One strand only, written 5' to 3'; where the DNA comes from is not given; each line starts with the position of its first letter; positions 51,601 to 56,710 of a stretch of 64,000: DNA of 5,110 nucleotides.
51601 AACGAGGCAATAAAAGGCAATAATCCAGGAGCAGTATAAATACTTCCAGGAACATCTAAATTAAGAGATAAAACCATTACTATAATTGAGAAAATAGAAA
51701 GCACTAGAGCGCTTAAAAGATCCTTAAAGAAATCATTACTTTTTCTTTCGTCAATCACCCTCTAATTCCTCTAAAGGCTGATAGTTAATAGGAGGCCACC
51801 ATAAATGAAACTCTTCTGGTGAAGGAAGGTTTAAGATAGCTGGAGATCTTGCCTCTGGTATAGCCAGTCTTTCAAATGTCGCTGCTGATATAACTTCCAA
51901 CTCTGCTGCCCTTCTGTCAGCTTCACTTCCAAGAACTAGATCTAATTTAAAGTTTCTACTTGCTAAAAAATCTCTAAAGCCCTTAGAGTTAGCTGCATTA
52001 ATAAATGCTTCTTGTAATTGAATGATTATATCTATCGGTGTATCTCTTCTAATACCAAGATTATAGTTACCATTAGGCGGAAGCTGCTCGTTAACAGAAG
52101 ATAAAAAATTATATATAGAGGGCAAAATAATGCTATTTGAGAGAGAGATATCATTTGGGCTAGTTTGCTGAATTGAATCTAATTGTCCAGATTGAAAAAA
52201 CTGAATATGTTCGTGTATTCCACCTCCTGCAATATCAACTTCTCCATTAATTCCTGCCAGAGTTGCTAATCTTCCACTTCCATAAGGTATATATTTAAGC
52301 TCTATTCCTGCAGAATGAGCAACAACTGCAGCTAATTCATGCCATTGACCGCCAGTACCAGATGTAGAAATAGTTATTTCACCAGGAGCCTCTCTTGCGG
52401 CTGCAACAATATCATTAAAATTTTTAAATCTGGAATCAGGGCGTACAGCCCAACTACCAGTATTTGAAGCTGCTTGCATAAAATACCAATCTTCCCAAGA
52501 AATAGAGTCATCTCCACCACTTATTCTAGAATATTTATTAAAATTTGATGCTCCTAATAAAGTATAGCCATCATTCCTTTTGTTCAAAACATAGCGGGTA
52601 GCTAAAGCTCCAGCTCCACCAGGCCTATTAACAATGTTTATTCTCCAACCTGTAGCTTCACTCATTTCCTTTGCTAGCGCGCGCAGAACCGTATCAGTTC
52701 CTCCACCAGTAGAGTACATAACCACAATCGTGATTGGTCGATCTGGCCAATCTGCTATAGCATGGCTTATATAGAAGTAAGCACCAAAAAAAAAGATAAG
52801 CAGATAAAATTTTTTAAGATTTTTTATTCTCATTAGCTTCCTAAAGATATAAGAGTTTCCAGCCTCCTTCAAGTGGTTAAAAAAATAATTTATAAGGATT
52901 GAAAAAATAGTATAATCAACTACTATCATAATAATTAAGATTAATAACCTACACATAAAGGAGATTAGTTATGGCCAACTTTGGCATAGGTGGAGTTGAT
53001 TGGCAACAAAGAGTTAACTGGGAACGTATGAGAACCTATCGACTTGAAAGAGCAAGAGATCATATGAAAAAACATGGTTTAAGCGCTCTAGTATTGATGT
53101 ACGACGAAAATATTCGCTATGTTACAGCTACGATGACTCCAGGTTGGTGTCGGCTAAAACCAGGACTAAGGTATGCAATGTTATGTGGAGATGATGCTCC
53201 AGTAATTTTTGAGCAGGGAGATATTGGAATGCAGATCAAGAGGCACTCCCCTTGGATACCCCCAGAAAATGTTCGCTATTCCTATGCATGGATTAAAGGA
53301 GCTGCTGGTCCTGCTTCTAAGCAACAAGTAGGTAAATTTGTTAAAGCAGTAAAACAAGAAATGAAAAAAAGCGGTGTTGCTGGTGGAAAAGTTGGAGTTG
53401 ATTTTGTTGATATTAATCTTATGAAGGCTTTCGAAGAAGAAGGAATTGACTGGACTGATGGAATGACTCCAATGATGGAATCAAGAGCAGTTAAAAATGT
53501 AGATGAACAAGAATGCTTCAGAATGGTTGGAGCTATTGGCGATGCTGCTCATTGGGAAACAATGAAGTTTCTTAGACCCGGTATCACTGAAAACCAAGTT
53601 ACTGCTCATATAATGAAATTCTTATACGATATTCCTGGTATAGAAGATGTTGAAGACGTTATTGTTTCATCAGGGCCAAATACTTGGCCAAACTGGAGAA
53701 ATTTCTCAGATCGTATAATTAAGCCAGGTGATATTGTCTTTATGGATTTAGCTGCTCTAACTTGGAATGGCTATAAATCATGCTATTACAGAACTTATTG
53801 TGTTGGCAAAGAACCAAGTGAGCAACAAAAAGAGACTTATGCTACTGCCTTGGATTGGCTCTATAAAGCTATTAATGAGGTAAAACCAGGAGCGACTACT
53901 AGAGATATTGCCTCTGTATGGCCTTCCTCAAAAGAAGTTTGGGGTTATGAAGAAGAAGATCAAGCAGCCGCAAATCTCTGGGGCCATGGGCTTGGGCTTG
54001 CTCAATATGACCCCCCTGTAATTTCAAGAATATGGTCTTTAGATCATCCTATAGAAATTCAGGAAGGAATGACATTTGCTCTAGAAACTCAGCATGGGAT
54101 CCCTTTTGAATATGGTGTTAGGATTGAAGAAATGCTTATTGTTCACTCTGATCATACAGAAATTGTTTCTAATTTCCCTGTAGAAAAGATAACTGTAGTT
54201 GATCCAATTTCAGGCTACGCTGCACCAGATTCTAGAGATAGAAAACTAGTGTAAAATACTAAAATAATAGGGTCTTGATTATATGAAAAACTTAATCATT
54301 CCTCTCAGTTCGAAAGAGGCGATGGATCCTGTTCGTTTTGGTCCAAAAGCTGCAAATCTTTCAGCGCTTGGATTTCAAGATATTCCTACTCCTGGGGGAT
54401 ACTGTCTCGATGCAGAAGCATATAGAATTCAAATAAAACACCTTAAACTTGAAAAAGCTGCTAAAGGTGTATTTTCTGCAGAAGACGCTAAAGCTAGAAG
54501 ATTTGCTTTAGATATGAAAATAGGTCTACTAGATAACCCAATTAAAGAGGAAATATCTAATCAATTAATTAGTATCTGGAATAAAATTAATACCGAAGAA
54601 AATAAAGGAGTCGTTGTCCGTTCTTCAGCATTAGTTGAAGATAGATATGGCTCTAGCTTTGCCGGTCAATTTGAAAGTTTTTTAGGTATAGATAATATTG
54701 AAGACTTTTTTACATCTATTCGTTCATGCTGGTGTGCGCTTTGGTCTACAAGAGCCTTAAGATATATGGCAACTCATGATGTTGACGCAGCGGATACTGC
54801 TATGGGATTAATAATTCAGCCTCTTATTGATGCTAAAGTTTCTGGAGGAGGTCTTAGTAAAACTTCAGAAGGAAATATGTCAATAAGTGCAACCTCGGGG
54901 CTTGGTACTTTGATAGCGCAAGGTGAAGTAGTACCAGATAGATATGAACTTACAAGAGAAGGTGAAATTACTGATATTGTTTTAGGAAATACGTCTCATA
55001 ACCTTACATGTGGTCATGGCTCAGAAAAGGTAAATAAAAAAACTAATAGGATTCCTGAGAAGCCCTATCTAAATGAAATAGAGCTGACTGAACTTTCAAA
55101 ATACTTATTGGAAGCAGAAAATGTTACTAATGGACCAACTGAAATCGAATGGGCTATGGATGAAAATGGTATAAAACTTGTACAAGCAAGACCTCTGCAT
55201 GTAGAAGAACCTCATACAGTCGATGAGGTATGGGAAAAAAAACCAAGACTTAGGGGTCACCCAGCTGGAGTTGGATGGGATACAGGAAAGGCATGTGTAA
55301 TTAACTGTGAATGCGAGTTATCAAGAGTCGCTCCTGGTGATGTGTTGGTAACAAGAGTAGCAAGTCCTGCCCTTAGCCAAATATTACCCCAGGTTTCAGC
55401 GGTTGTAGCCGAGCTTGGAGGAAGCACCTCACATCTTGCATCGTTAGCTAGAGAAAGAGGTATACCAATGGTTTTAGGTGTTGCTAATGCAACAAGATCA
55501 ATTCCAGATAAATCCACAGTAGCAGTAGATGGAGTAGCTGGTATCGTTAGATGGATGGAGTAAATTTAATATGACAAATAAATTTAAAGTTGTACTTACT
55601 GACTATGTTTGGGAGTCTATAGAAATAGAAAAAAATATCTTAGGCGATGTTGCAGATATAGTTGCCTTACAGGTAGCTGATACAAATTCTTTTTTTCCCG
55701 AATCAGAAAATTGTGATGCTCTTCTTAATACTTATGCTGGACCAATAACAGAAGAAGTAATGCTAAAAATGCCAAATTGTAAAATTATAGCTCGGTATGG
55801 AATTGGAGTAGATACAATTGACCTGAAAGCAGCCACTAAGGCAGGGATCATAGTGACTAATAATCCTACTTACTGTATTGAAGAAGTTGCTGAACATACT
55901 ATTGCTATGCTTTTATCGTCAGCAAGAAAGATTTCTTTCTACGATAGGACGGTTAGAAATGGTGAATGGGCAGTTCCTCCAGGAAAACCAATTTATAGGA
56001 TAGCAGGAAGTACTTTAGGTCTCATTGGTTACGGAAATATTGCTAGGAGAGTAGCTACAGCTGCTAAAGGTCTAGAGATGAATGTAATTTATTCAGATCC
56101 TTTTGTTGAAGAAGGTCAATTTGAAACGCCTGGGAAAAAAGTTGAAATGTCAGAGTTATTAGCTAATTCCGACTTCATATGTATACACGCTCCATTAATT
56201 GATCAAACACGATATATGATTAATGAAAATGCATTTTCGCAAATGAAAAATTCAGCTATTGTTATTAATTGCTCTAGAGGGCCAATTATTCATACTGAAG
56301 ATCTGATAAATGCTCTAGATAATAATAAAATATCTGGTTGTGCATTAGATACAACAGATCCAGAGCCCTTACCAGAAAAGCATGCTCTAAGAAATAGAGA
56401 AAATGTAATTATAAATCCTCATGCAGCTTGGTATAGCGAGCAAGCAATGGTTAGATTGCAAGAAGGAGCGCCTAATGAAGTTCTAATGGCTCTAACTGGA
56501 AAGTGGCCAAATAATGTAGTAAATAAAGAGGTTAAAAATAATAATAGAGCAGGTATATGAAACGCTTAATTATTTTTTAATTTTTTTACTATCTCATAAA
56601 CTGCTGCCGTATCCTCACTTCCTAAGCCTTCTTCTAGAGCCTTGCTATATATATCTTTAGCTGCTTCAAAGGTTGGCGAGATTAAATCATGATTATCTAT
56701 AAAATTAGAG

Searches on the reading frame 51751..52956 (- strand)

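Call 59: search_protein_families(library=pfam, proteins=[window:51751-52956:-], max_evalue=0.00001)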
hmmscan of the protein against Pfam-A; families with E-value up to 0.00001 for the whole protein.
window:51751-52956:- (401 aa): 1 family
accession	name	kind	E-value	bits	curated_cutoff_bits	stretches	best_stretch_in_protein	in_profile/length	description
PF03401.19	TctC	-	1.9e-15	57.6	27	1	90-336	1-244/274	Tripartite tricarboxylate transporter family receptor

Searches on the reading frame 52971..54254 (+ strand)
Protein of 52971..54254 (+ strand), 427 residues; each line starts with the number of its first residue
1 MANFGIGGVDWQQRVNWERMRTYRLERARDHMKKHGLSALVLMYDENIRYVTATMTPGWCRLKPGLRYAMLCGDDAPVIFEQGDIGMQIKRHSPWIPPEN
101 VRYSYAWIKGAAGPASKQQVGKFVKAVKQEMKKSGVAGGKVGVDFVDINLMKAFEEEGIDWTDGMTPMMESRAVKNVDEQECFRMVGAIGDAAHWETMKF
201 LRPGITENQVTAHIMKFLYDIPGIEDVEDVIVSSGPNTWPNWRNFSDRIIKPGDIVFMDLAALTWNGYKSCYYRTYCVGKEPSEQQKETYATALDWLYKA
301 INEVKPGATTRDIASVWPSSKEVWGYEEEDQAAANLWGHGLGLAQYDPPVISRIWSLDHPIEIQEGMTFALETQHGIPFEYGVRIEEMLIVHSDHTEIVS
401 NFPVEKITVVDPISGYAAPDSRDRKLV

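Call 59: search_protein_families(library=pfam, proteins=[window:52971-54254:+], max_evalue=0.00001)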
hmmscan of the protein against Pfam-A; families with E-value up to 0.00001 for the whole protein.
window:52971-54254:+ (427 aa): 2 families
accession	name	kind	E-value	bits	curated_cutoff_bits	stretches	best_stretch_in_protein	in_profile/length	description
PF00557.29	Peptidase_M24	-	3e-37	128.8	23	1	181-392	1-207/208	Metallopeptidase family M24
PF01321.24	Creatinase_N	-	1.2e-06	29.5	22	1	24-145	1-95/128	Creatinase/Prolidase N-terminal domain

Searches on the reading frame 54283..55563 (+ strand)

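Call 59: search_protein_families(library=pfam, proteins=[window:54283-55563:+], max_evalue=0.00001)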
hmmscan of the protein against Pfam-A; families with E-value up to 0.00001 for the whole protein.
window:54283-55563:+ (426 aa): 2 families
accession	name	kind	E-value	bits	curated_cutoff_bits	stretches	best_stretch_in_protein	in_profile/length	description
PF01326.24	PPDK_N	-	1.3e-47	163.2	27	1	19-316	4-320/328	Pyruvate phosphate dikinase, AMP/ATP-binding domain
PF00391.29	PEP-utilizers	-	1.3e-18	66.8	23.1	1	350-420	2-72/72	PEP-utilising enzyme, mobile domain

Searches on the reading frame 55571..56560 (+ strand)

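Call 59: search_protein_families(library=pfam, proteins=[window:55571-56560:+], max_evalue=0.00001)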
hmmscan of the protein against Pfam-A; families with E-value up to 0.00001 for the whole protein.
window:55571-56560:+ (329 aa): 2 families
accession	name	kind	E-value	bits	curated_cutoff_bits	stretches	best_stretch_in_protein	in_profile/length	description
PF02826.25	2-Hacid_dh_C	-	3.7e-57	193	25.1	1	111-286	1-178/178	D-isomer specific 2-hydroxyacid dehydrogenase, NAD binding domain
PF00389.36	2-Hacid_dh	-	1.4e-26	93.2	24.6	1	18-318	9-134/134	D-isomer specific 2-hydroxyacid dehydrogenase, catalytic domain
